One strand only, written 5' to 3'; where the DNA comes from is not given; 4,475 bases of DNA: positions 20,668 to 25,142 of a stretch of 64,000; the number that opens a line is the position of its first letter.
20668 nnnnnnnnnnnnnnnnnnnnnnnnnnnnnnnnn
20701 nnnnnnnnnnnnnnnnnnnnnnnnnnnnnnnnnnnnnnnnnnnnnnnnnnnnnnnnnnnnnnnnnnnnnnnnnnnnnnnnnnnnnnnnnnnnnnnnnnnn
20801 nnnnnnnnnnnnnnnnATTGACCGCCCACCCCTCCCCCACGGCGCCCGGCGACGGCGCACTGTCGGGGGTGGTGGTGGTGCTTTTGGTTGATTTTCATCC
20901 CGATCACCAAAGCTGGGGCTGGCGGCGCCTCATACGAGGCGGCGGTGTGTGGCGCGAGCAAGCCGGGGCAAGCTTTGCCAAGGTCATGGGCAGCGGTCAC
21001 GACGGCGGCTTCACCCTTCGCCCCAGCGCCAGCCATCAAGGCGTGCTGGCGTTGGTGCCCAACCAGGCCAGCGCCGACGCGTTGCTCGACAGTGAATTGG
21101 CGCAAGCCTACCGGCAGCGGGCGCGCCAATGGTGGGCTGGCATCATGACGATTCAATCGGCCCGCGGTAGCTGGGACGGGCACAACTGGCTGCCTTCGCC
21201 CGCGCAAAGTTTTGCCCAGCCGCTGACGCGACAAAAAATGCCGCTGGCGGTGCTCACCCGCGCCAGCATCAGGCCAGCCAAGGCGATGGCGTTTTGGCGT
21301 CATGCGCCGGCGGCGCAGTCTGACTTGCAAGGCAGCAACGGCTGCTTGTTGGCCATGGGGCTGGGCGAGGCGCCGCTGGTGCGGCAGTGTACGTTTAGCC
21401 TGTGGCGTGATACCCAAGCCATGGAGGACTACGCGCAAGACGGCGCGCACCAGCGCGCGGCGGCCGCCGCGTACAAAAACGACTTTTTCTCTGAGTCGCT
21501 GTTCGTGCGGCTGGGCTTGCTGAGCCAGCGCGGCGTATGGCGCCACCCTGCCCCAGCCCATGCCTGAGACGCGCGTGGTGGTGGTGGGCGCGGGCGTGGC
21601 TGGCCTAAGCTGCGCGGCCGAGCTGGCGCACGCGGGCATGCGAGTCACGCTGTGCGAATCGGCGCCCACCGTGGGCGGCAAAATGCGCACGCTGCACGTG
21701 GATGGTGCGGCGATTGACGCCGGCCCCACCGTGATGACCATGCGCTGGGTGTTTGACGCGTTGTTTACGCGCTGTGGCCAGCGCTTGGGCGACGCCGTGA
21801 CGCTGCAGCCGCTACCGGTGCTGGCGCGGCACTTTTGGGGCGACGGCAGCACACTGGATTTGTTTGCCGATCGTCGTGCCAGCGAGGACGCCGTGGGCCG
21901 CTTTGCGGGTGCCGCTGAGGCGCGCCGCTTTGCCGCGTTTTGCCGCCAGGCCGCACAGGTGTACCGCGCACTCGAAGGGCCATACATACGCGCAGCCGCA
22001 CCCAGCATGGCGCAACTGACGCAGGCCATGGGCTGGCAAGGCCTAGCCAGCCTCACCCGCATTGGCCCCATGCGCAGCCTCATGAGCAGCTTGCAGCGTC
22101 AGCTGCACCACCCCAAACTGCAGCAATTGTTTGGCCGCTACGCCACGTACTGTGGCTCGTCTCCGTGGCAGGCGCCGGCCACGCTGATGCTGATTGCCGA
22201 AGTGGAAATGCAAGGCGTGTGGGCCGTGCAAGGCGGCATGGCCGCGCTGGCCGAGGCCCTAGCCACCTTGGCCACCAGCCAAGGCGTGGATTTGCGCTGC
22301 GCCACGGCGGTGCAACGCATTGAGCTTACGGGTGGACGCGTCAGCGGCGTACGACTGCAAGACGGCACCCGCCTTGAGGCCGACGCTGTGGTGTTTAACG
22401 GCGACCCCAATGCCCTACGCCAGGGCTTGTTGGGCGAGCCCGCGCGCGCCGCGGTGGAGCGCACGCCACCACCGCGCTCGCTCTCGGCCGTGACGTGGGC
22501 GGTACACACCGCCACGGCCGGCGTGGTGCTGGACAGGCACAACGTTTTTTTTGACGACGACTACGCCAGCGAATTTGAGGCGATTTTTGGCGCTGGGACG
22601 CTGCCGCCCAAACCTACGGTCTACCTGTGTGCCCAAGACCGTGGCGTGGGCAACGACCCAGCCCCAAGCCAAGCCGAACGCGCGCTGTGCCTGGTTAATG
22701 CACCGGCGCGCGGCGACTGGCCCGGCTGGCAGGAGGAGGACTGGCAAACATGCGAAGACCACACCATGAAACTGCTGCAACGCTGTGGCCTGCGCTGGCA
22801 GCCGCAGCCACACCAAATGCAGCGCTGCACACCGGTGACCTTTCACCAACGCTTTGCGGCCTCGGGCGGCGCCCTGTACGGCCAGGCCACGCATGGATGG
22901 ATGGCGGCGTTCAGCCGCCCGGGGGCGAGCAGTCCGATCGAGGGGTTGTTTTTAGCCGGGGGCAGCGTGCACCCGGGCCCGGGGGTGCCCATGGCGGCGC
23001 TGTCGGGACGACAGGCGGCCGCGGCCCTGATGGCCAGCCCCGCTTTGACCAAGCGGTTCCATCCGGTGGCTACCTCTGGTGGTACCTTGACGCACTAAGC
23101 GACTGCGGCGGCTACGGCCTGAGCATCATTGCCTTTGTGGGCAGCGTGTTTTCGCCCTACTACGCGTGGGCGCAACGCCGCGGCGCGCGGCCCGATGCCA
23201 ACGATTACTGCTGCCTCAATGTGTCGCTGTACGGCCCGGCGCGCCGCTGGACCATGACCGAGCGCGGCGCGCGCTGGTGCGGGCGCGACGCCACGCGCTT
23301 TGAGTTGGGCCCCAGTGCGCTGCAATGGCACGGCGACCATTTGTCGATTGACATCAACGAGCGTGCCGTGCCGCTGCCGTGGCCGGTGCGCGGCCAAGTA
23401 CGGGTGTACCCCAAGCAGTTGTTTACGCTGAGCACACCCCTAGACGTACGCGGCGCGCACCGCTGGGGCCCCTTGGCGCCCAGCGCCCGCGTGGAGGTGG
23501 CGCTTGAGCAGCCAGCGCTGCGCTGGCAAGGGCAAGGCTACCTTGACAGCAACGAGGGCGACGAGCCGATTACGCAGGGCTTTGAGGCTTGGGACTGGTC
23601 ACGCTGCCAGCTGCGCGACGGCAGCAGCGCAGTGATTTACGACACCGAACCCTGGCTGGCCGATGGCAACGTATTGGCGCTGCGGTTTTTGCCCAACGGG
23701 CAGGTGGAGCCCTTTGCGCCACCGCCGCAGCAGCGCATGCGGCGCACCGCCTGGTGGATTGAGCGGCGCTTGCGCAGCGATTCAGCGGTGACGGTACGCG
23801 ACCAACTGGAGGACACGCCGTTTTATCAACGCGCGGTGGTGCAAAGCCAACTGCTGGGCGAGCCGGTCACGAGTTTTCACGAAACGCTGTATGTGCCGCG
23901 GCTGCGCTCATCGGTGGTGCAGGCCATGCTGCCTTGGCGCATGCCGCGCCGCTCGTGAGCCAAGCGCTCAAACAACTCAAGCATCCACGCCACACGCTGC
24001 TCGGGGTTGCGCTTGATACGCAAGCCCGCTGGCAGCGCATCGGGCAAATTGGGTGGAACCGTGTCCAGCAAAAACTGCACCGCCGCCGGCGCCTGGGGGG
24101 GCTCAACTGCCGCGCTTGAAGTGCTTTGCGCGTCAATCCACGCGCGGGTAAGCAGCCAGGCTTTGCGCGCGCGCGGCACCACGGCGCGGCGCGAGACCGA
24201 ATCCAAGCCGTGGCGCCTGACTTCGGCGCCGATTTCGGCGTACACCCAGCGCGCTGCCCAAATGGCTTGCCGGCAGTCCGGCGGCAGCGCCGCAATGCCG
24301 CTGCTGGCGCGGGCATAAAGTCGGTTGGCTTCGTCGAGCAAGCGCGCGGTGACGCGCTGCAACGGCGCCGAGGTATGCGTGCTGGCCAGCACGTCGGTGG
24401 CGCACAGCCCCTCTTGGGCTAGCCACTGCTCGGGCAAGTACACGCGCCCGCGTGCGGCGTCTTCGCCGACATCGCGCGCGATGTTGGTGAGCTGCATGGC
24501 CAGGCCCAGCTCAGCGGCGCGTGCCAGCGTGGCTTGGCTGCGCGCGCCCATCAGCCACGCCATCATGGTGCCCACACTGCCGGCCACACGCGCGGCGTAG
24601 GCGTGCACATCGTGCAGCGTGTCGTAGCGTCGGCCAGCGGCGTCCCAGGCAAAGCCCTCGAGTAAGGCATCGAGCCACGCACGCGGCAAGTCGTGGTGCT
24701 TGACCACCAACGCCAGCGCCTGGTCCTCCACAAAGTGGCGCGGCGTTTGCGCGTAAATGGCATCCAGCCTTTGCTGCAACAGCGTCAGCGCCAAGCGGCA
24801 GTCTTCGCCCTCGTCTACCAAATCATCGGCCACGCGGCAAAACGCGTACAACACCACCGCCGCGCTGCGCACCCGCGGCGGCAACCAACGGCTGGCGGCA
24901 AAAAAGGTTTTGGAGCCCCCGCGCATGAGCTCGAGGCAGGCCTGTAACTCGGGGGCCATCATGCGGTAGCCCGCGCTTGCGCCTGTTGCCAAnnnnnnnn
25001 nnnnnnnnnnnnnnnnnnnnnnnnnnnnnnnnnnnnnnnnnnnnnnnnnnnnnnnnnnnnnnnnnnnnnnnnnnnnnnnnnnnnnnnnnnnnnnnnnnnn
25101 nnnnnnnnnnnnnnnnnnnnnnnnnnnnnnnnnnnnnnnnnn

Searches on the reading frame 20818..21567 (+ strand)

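Call 33: search_protein_families(library=ncbifam, proteins=[window:20818-21567:+], max_evalue=0.00001)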
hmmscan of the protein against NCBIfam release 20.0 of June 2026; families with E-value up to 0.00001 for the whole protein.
window:20818-21567:+ (249 aa): 1 family
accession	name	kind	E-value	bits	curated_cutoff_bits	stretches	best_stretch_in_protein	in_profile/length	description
NF045923.1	SpheroidMoxCrtARhod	equivalog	2.8e-44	151.1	300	1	45-242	31-224/226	spheroidene monooxygenase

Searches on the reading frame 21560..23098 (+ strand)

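Call 33: search_protein_families(library=ncbifam, proteins=[window:21560-23098:+], max_evalue=0.00001)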
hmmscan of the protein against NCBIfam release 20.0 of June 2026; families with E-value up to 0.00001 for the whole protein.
window:21560-23098:+ (512 aa): 38 families (the best 25 are shown)
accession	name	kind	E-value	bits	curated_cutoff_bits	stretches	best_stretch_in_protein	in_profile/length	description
NF045637.1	carotdesatCrtDProt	equivalog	6.5e-204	677.9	580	1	6-492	1-484/485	1-hydroxycarotenoid 3,4-desaturase CrtD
TIGR02734.1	crtI_fam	subfamily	1.9e-81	274.3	238.1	1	6-495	1-493/504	phytoene desaturase family protein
NF058655.1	CrtID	equivalog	1.1e-61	209.1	640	1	6-487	1-478/478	bifunctional phytoene desaturase/3,4-desaturase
NF042421.1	hydcarot_desat_CrtD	equivalog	2.9e-58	197.5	500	1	5-488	3-481/487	1-hydroxycarotenoid 3,4-desaturase CrtD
TIGR02733.1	desat_CrtD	equivalog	1.3e-19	70.3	549.7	2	214-493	218-491/492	C-3',4' desaturase CrtD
TIGR03467.1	HpnE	equivalog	1.1e-17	64.5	283.05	1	6-59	1-56/430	hydroxysqualene dehydroxylase HpnE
NF005560.0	PRK07233.1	equivalog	4.7e-17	61.9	252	1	5-53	2-50/435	hypothetical protein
NF045689.1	BCarotKetCrtO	equivalog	1.7e-14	53.3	1000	0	172-279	181-295/563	beta-carotene ketolase CrtO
TIGR02730.1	carot_isom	equivalog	1.4e-12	47.2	586.9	1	6-281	3-282/493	carotenoid isomerase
TIGR00562.1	proto_IX_ox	equivalog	7.5e-10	38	97.85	1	3-59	2-60/470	protoporphyrinogen oxidase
NF001933.0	PRK00711.1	subfamily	8.1e-10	38.3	383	0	228-279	201-251/429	D-amino acid dehydrogenase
NF008845.0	PRK11883.1-5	equivalog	1.3e-09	36.9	560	1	4-59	5-66/468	protoporphyrinogen oxidase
NF006130.0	PRK08274.1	equivalog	1.6e-09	37.1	369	0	222-281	126-194/467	FAD-dependent tricarballylate dehydrogenase TcuA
NF008841.0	PRK11883.1-1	equivalog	3.1e-09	36.3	517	1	4-57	4-60/453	protoporphyrinogen oxidase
NF042949.2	3PPDioc_HcaD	equivalog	6.6e-09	35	450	0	2-41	141-180/386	3-phenylpropionate/cinnamic acid dioxygenase ferredoxin--NAD(+) reductase subunit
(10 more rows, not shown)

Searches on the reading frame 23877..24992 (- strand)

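Call 33: search_protein_families(library=ncbifam, proteins=[window:23877-24992:-], max_evalue=0.00001)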
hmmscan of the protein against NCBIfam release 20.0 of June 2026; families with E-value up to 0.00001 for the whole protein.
window:23877-24992:- (371 aa): 6 families
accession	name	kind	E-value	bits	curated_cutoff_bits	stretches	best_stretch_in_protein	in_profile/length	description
NF045921.1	PhytnSynCrtBRhod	equivalog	1.2e-107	359.9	500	1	14-294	5-285/307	15-cis-phytoene synthase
NF042419.1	Phyto_syn_CrtB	equivalog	2.3e-58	198.2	480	1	16-296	4-294/306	15-cis-phytoene synthase CrtB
TIGR03465.1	HpnD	equivalog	9.4e-54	182.2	278.6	1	28-286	7-266/267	presqualene diphosphate synthase HpnD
NF045686.1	PhytoSynCyanob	equivalog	4.4e-44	150.8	550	1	17-289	22-308/310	15-cis-phytoene synthase CrtB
TIGR03464.1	HpnC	equivalog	1.4e-39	136.2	250.45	1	30-284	9-265/267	squalene synthase HpnC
TIGR01559.1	squal_synth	equivalog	1.8e-08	33.9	286.75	0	123-189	129-201/337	squalene synthase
